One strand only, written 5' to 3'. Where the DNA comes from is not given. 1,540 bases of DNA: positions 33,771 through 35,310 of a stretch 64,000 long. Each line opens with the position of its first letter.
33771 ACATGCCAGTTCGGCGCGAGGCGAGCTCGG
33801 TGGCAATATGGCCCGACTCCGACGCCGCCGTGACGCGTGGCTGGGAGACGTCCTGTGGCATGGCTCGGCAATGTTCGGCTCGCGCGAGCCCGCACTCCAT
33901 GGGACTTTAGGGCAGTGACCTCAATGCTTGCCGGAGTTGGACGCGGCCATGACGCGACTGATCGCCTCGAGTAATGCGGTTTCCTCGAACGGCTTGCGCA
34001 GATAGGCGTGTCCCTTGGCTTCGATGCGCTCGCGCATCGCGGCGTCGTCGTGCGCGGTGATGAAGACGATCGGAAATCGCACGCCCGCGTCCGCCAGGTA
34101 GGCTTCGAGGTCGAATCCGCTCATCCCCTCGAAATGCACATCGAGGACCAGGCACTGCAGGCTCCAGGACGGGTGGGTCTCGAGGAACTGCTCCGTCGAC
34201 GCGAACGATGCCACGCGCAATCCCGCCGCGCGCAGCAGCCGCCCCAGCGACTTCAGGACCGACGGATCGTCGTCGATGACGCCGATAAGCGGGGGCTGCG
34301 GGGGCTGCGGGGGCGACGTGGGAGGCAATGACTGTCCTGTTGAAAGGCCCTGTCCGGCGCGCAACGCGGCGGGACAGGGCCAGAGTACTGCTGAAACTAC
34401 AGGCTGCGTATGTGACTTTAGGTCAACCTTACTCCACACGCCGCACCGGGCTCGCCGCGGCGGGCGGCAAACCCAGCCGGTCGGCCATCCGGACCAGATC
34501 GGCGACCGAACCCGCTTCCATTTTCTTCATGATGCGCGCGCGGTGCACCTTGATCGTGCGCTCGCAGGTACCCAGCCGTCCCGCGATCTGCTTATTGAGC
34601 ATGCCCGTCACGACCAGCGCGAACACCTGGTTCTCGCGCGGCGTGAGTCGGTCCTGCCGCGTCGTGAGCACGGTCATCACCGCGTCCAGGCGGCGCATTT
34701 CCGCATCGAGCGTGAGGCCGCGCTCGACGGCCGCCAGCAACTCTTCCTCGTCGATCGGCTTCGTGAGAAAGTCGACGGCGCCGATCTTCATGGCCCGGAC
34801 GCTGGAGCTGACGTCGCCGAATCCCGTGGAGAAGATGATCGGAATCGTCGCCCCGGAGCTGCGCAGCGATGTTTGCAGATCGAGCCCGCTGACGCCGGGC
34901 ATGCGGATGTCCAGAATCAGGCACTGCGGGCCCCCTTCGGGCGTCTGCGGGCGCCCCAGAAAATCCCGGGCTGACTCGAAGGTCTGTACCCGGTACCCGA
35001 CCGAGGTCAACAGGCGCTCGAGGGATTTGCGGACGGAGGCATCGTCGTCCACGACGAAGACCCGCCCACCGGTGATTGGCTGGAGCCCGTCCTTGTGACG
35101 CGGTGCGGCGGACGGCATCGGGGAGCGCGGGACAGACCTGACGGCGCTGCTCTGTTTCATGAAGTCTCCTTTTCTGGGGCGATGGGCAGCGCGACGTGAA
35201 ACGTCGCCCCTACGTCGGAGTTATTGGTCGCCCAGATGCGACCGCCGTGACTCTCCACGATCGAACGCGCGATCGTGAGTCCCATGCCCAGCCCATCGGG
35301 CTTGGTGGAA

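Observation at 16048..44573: Recurrent 18-bp quasi-palindrome ATTGnnC-N7-CAAy in at least a dozen intergenic regions, six times ending 33-34 nt from a start codon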

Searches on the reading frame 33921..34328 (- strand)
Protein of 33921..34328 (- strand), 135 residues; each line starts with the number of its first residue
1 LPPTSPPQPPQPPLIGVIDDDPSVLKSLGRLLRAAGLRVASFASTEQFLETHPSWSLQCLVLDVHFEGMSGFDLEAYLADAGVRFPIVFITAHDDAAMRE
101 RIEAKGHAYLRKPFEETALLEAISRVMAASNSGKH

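Call 64: search_protein_families(library=ncbifam, proteins=[window:33921-34328:-], max_evalue=0.00001)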
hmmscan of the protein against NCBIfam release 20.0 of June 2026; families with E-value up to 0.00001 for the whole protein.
window:33921-34328:- (135 aa): 29 families (the best 25 are shown)
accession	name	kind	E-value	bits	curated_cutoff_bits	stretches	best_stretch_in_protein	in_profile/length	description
NF006900.1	PRK09390.1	equivalog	4.8e-23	81.8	255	1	14-131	6-124/203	response regulator FixJ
NF047793.1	ResRegPgtA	equivalog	8.8e-13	47.8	650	1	15-128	8-122/414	two-component system response regulator PgtA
NF040749.1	tetrathio_RR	equivalog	1.1e-11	44.8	290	1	15-131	2-119/191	tetrathionate respiration response regulator TtrR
NF053854.1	RespRegPhoBBctds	equivalog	1.2e-11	44.4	270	1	16-128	2-116/225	two-component system response regulator PhoB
NF041832.1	near_NosP_CTERM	subfamily_domain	1.7e-11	43.8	400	1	15-124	254-367/370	NahK/ErcS family hybrid sensor histidine kinase/response regulator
NF008176.1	PRK10923.1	equivalog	4.6e-11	42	620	1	14-127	5-119/469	nitrogen regulation protein NR(I)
TIGR01818.1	ntrC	equivalog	5.9e-11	41.8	558.6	1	16-130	2-117/463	nitrogen regulation protein NR(I)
NF007005.1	PRK09468.1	equivalog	2.4e-10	40.3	331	1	15-128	6-120/237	osmolarity response regulator transcription factor OmpR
NF011695.0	PRK15115.1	equivalog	4.9e-10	38.7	763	1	15-132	9-127/445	two-component system response regulator GlrR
NF053512.1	nitric_RR_NosR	exception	1.4e-09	37.5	400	1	17-130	3-118/422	response regulator c-di-GMP phosphodiesterase, NosR family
NF040689.1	MtrAB_MtrA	equivalog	2e-09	37.1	300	1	17-124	3-110/219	MtrAB system response regulator MtrA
NF008296.0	PRK11083.1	equivalog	1.6e-08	34.2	273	1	13-118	4-109/228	two-component system response regulator CreB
NF046022.1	RespRegCpdRBruc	equivalog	2.2e-08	34.1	180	1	17-129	6-119/120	cell cycle two-component system response regulator CpdR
NF045944.1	ResRegRpaBCyano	equivalog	4.6e-08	32.7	330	1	17-128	2-113/229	response regulator transcription factor RpaB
NF008318.0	PRK11107.1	equivalog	8.9e-08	30.7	890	1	17-130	672-788/920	two-component sensor histidine kinase BarA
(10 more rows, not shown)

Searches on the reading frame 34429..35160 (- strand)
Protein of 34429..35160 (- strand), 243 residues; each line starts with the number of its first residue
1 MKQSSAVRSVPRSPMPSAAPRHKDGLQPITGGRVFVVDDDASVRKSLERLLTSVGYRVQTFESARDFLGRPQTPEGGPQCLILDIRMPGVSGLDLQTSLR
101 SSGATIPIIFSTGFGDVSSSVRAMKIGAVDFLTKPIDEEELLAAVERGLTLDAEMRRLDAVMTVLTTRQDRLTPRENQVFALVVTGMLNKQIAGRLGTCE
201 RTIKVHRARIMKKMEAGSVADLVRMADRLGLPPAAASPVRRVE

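Call 24: find_related_loci(query=window:34429-35160:-, collection=metagenome_contigs, flank=10000)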
Query window:34429-35160:- (243 aa) in metagenome_contigs; peptide patterns used: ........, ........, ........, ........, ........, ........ (x = any residue, [..] = any of these).
600 stretches matched a pattern (row limit reached: there are more); 559 encode a relative of the query (tblastn E <= 1e-3); the best 80 are kept; 80 distinct loci.
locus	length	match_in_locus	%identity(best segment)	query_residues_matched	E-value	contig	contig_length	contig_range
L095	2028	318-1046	69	1-240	1e-109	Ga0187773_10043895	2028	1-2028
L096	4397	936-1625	74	1-230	1e-103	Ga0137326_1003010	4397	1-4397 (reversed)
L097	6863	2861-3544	73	1-230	5e-101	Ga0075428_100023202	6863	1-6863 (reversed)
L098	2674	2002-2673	72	1-224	2e-101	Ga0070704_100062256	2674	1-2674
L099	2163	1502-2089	62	34-231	4e-77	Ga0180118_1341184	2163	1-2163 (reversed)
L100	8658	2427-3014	61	34-231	7e-74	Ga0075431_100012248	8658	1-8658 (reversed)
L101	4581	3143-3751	60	23-231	2e-72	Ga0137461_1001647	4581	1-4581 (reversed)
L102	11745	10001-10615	57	34-240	1e-72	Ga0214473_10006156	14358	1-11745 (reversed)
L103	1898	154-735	62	34-229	3e-75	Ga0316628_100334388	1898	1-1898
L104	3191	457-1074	60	34-239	2e-72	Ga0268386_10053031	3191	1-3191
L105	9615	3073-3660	60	34-231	4e-72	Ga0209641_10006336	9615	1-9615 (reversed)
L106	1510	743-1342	58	30-231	3e-75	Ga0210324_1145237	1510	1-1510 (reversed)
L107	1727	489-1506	60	34-231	2e-74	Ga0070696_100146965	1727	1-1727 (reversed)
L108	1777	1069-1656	60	34-231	2e-74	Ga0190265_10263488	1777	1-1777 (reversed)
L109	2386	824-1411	62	34-231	2e-72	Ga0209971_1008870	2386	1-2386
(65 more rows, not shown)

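Call 27: search_solved_structures(query=window:34429-35160:-, max_evalue=0.00001, show_alignments=2)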
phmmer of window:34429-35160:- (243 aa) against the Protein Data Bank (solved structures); distinct sequences matched with E-value up to 0.00001: 220 (the best 60 are shown).
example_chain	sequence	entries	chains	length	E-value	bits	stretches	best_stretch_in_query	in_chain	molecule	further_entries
1yio_A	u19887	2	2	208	1.9e-52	181.5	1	33-228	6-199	response regulatory protein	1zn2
5xso_A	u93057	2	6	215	5.5e-43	150.6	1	29-231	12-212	Response regulator FixJ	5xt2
1d5w_A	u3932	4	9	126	7.2e-21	78.3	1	34-148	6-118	TRANSCRIPTIONAL REGULATORY PROTEIN FIXJ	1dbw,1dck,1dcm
1dc7_A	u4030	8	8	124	2.6e-20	76.5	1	32-150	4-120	NITROGEN REGULATION PROTEIN | NITROGEN REGULATION PROTEIN NR(I) | NTRC RECEIVER DOMAIN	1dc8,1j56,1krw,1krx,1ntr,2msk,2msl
5tqj_A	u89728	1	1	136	5e-19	72.3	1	34-140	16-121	Response regulator receiver protein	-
9g85_A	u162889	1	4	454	2.1e-18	70.3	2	32-150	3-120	Response regulator PleD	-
2wb4_A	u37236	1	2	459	2.1e-18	70.2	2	32-150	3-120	DIGUANYLATE CYCLASE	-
9g86_A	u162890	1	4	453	3e-18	69.7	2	32-150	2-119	Response regulator PleD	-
1w25_A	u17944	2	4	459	3.1e-18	69.7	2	32-150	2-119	STALKED-CELL DIFFERENTIATION CONTROLLING PROTEIN | RESPONSE REGULATOR PLED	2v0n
1a04_A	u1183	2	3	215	1.3e-17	67.6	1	34-218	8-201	NITRATE/NITRITE RESPONSE REGULATOR PROTEIN NARL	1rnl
1qkk_A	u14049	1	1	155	5.6e-17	65.6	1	33-148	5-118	C4-DICARBOXYLATE TRANSPORT TRANSCRIPTIONAL REGULATORY PROTEIN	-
1l5y_A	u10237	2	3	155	6.3e-17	65.4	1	33-148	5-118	C4-DICARBOXYLATE TRANSPORT TRANSCRIPTIONAL REGULATORY PROTEIN DCTD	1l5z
9xzo_A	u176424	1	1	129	9.9e-15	58.2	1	33-147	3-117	De novo protein M1X0B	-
3t6k_A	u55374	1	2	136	1.6e-14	57.5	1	34-147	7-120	Response regulator receiver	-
1ys6_A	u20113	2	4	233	4.1e-14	56.2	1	29-147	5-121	Transcriptional regulatory protein prrA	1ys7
3c3w_A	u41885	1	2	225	1.4e-11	47.9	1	33-215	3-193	TWO COMPONENT TRANSCRIPTIONAL REGULATORY PROTEIN DEVR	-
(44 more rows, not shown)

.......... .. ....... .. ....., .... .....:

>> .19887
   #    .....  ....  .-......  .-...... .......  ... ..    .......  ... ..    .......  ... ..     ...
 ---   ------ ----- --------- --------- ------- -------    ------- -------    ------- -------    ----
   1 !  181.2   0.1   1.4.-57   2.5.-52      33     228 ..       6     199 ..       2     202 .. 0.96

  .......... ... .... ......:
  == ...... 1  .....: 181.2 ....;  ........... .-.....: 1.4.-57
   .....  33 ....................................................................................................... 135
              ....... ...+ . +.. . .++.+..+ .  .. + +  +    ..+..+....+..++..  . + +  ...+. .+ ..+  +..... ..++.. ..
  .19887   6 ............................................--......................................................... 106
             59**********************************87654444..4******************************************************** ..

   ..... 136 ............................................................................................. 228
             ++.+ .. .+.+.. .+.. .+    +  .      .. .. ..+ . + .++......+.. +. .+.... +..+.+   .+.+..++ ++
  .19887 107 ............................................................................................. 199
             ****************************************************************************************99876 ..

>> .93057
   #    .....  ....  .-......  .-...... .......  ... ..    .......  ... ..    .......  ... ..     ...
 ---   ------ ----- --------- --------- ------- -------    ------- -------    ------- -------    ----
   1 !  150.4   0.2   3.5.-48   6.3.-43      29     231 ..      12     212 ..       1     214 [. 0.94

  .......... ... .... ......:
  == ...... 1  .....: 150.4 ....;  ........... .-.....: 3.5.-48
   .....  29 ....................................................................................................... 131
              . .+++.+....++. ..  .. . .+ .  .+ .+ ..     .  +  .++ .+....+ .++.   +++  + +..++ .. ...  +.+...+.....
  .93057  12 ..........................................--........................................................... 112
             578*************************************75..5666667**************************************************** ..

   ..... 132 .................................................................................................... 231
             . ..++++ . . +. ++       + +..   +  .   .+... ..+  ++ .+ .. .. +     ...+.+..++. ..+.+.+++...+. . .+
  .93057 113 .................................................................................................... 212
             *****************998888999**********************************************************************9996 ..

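Call 36: search_protein_families(library=pfam, alignment_id=A4, max_evalue=0.001)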
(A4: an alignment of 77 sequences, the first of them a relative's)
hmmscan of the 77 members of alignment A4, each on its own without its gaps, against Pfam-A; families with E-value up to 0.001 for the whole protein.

A. member 1, L100:1446-1703:- (86 aa): 1 family
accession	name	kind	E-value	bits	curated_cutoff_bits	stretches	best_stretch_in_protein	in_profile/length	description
PF04226.18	Transgly_assoc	-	1.4e-06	28.9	25.3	1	35-75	1-41/49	Transglycosylase associated protein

B. families by the number of members that match (of 77 scanned): 24 families
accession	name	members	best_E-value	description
PF00072.30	Response_reg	15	2e-30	Response regulator receiver domain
PF05494.18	MlaC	9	4.2e-44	MlaC protein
PF04226.18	Transgly_assoc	5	4e-13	Transglycosylase associated protein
PF00691.25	OmpA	3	8.9e-17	OmpA family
PF01391.23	Collagen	3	1.6e-09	Collagen triple helix repeat (20 copies)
PF00166.26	Cpn10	2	2.2e-33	Chaperonin 10 Kd subunit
PF02518.31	HATPase_c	2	2.7e-22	Histidine kinase-, DNA gyrase B-, and HSP90-like ATPase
PF01258.23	zf-dskA_traR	2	2.9e-12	Prokaryotic dksA/traR C4-type zinc finger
PF00512.31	HisKA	2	2.5e-08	His Kinase A (phospho-acceptor) domain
PF01590.32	GAF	2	6e-08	GAF domain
PF06490.17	FleQ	2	3.5e-05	Flagellar regulatory protein FleQ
PF02777.23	Sod_Fe_C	1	2.1e-38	Iron/manganese superoxide dismutases, C-terminal domain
PF04972.22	BON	1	3.1e-32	BON domain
PF00081.27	Sod_Fe_N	1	7.1e-28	Iron/manganese superoxide dismutases, alpha-hairpin domain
PF01435.24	Peptidase_M48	1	8.5e-26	Peptidase family M48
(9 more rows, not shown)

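Call 50: search_dna_similar(query=window:34429-35160:-, collection=plasmids, mode=protein, max_rows=15)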
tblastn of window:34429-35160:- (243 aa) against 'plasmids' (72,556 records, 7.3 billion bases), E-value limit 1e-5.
The search stops at 5000 records and this limit was reached: more records match than are counted here, and every count below describes the 5000 best-scoring records only.
In 1 record(s) the limit of 40 matching pieces per record was reached: places in those records are undercounted.
Records with a match: at least 5000; places in all: 13622; records where one place covers at least 80% of the query: 1012.
Best place of each record, by identity: <60% 5000.
By first word of the organism name: Klebsiella 2075; Rhizobium 396; Escherichia 322; Enterobacter 222; Sinorhizobium 167; Ralstonia 142; Salmonella 116; Pantoea 113; Acinetobacter 93; Agrobacterium 62; and 255 more.
By predicted mobility (MOB-suite, as given by PLSDB): non-mobilizable 2188; conjugative 2120; mobilizable 692.
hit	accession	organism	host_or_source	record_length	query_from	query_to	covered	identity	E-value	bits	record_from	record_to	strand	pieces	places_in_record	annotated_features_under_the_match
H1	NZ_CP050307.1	Rhizobium lusitanum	Oxytropis pumilio,cell culture,root ...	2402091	16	232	89%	52.5%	3e-58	206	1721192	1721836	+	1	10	none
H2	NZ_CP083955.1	Mesorhizobium sp. B2-1-1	cell culture,soil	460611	8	243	97%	47.3%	8e-50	181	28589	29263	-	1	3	response regulator transcription factor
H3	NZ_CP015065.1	Mesorhizobium ciceri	Astragalus pelecinus,Pure Sample,Plant ...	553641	8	234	93%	48.2%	3e-49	180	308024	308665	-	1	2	response regulator transcription factor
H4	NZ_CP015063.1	Mesorhizobium ciceri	Cicer arietinum,Pure Sample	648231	8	234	93%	48.2%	3e-49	180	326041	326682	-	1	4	response regulator transcription factor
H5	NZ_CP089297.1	Methylobacterium currus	Solanum lycopersicum,single cell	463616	8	231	92%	48.9%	3e-51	185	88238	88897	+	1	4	response regulator transcription factor | ATP-binding protein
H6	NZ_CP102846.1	Microvirga terrae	soil,soil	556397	7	238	95%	47.0%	6e-51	184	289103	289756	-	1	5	response regulator transcription factor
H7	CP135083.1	Agrobacterium pusense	Single cell,Heavy rainforest soil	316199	8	230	92%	48.0%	6e-56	199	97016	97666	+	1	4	record has no annotation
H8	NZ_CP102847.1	Microvirga terrae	soil,soil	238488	27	229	84%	52.7%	2e-53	191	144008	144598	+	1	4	response regulator transcription factor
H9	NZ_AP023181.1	Paraburkholderia sp. PGU19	Physopelta gutta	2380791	31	240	86%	51.0%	2e-45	169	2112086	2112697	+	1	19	none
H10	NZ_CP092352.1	Rhizobium sp. C104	Cell culture,nodule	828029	14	229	89%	49.3%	3e-50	182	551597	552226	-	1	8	response regulator transcription factor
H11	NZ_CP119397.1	Chimaeribacter arupi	Homo sapiens,blood culture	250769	18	231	88%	49.3%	9e-53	190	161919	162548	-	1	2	response regulator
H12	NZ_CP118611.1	Ensifer adhaerens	Pure isolate,Rhizosphere of Cyperus ...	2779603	13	238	93%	46.5%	2e-49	180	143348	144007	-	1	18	none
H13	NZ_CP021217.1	Sinorhizobium meliloti RU11/001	-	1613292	8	232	93%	46.7%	1e-50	184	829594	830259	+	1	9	none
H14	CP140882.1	Sinorhizobium meliloti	Medicago lupulina,whole organism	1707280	8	232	93%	46.7%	1e-50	184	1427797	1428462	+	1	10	response regulator | PAS domain-containing protein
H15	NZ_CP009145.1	Sinorhizobium meliloti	Medicago orbicularis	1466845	8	232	93%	46.7%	1e-50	183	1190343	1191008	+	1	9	none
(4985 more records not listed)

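Call 51: get_annotated_region(hit=H1, flank=6000)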
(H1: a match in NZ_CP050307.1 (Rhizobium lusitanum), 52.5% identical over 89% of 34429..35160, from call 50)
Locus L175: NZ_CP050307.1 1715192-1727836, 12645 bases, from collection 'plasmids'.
description: Rhizobium lusitanum strain 629 plasmid p_1, complete sequence
organism: Rhizobium lusitanum (NCBI taxid 293958)
taxonomy: Bacteria; Pseudomonadota; Alphaproteobacteria; Hyphomicrobiales; Rhizobiaceae; Rhizobium; Rhizobium lusitanum
host: -; source: Oxytropis pumilio,cell culture,root nodule; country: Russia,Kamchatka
typing (MOB-suite, as given by PLSDB): non-mobilizable
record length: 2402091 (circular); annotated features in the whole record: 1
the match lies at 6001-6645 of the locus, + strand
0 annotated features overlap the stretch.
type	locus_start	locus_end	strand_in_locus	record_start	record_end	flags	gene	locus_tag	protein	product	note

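Call 52: get_annotated_region(hit=H8, flank=6000)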
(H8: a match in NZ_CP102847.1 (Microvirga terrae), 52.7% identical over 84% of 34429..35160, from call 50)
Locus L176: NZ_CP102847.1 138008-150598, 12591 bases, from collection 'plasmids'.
description: Microvirga terrae strain R24 plasmid pR24_2, complete sequence
organism: Microvirga terrae (NCBI taxid 2740529)
taxonomy: Bacteria; Pseudomonadota; Alphaproteobacteria; Hyphomicrobiales; Methylobacteriaceae; Microvirga; Microvirga terrae
host: -; source: soil,soil; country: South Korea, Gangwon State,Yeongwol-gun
typing (MOB-suite, as given by PLSDB): non-mobilizable
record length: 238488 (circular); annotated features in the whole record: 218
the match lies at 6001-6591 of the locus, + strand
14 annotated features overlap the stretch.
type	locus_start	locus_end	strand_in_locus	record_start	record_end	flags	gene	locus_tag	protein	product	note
CDS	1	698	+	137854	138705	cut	-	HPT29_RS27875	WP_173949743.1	NAD(P)-dependent oxidoreductase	-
CDS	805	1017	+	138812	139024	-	-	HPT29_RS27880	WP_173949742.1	response regulator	GO:0000160 - phosphorelay signal transduction system [Evidence IEA]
CDS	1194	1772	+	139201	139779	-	-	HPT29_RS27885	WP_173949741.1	TetR/AcrR family transcriptional regulator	GO:0006355 - regulation of DNA-templated transcription [Evidence IEA]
CDS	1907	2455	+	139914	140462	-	-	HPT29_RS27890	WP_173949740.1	nuclear transport factor 2 family protein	-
CDS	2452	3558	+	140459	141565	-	-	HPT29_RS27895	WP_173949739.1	Gfo/Idh/MocA family oxidoreductase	-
CDS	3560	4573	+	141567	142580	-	-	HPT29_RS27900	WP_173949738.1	NAD(P)-dependent alcohol dehydrogenase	-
CDS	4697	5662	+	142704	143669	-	-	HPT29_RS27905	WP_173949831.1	quinone oxidoreductase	-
CDS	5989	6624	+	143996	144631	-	-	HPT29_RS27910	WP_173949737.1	response regulator transcription factor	-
CDS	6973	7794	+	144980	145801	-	-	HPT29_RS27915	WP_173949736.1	alpha/beta hydrolase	-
CDS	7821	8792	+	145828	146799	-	-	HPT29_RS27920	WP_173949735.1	MBL fold metallo-hydrolase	-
CDS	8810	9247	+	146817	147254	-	-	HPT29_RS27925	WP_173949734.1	DsrE family protein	-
CDS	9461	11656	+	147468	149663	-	-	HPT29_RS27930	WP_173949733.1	PAS domain-containing protein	-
CDS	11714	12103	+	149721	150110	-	-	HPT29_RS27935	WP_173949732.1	response regulator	GO:0000160 - phosphorelay signal transduction system [Evidence IEA]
CDS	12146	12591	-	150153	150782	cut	-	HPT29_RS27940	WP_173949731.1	FMN-dependent NADH-azoreductase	-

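Call 53: get_annotated_region(hit=H14, flank=6000)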
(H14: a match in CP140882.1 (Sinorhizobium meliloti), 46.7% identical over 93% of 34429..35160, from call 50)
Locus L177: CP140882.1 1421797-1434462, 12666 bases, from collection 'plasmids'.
description: Sinorhizobium meliloti strain ml46 plasmid pSymA, complete sequence
organism: Sinorhizobium meliloti (NCBI taxid 382)
taxonomy: Bacteria; Pseudomonadota; Alphaproteobacteria; Hyphomicrobiales; Rhizobiaceae; Sinorhizobium; Sinorhizobium meliloti
host: -; source: Medicago lupulina,whole organism; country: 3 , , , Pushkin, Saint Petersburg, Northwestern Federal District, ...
typing (MOB-suite, as given by PLSDB): conjugative; relaxase MOBQ; mating-pair formation MPF_T
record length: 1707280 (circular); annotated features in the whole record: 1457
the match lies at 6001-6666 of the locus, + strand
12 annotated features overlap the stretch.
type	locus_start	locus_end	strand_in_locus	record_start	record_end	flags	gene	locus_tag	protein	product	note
CDS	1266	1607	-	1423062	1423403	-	-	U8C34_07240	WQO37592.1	carboxymuconolactone decarboxylase family protein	-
CDS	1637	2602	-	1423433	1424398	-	-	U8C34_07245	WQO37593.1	MBL fold metallo-hydrolase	-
CDS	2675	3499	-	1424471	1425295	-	-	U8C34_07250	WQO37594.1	alpha/beta hydrolase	-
CDS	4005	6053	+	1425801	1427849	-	-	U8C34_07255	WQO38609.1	PAS domain-containing protein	-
CDS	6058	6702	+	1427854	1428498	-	-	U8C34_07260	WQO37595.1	response regulator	-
CDS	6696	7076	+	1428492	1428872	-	-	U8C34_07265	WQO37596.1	response regulator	-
CDS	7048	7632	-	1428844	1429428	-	-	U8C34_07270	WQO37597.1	AraC family transcriptional regulator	-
CDS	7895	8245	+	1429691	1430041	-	-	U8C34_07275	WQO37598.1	nuclear transport factor 2 family protein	-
CDS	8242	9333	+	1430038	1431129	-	-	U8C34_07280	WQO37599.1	Gfo/Idh/MocA family oxidoreductase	-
CDS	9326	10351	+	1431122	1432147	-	-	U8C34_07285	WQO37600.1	zinc-binding dehydrogenase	-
CDS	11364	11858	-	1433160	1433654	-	-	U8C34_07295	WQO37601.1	hypothetical protein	-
CDS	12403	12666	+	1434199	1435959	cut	-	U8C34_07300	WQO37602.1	hypothetical protein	-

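Call 64: search_protein_families(library=ncbifam, proteins=[window:34429-35160:-], max_evalue=0.00001)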
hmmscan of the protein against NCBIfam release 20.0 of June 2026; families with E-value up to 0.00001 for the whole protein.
window:34429-35160:- (243 aa): 88 families (the best 25 are shown)
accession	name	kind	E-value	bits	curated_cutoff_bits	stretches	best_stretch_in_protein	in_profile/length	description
NF006900.1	PRK09390.1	equivalog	5.1e-58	196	255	1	32-226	5-197/203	response regulator FixJ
NF040749.1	tetrathio_RR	equivalog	2.6e-49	167.5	290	1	34-227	2-189/191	tetrathionate respiration response regulator TtrR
NF011896.0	PRK15369.1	equivalog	2.4e-25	89.4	242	1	33-231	5-209/211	two component system response regulator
TIGR01818.1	ntrC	equivalog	1.6e-24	86.6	558.6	1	34-162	1-127/463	nitrogen regulation protein NR(I)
NF008176.1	PRK10923.1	equivalog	2.9e-24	85.5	620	1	32-157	4-127/469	nitrogen regulation protein NR(I)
NF047793.1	ResRegPgtA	equivalog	4.5e-23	81.8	650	1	34-150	8-122/414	two-component system response regulator PgtA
NF007685.0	PRK10360.1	equivalog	4.1e-22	79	258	1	34-224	4-190/196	response regulator transcription factor UhpA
NF008469.0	PRK11361.1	equivalog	1e-19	70.6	714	1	33-165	6-136/461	acetoacetate metabolism transcriptional regulator AtoC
NF007935.0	PRK10651.1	equivalog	1.2e-19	70.4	250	1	33-218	8-202/216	two-component system response regulator NarL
NF047785.1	respo_reg_MadR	equivalog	4.8e-19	68.5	300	1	33-231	2-208/209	MadR family response regulator transcription factor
NF052445.1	RespRegMctR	equivalog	5.4e-19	68.4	300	1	33-226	3-199/205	two-component system response regulator MctR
NF007005.1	PRK09468.1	equivalog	1.2e-18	67.5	331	1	33-147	5-117/237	osmolarity response regulator transcription factor OmpR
NF033791.1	ActR_PrrA_rreg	equivalog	1.3e-18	67.6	250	1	34-147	4-115/173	ActR/PrrA/RegA family redox response regulator transcription factor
NF045944.1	ResRegRpaBCyano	equivalog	2.8e-18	66.2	330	1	36-149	2-112/229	response regulator transcription factor RpaB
TIGR02154.1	PhoB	equivalog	2e-17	63.3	296.2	1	33-153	4-124/226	phosphate regulon transcriptional regulator PhoB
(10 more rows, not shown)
